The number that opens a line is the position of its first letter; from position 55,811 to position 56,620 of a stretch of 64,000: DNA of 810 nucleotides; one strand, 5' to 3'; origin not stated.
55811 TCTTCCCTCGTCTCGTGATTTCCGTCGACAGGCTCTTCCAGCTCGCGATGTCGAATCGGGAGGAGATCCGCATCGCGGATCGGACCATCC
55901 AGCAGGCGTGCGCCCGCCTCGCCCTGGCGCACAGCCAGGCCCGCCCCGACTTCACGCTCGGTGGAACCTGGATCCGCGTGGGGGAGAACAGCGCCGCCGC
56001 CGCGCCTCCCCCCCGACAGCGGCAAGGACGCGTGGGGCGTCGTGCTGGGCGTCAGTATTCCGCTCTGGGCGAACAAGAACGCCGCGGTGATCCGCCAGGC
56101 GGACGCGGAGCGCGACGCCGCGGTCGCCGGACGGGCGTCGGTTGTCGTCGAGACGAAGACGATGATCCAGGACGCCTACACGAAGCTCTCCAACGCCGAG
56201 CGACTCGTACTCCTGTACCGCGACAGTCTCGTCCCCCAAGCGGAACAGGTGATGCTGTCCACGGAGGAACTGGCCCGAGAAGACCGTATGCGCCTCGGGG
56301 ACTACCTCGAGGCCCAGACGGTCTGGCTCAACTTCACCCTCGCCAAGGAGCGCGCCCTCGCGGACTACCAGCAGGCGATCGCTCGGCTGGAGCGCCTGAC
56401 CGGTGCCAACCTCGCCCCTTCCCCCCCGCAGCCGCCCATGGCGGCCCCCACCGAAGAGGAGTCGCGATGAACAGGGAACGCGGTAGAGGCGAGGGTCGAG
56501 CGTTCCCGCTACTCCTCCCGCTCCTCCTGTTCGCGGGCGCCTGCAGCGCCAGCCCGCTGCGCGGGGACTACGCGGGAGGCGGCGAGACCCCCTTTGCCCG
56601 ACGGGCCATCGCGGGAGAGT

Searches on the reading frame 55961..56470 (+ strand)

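Call 60: search_protein_families(library=pfam, proteins=[window:55961-56470:+])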
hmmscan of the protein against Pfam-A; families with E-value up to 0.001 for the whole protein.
window:55961-56470:+ (169 aa): 1 family
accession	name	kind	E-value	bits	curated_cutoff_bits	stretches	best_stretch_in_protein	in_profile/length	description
PF02321.23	OEP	-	9.6e-17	61.8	22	1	23-148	62-187/187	Outer membrane efflux protein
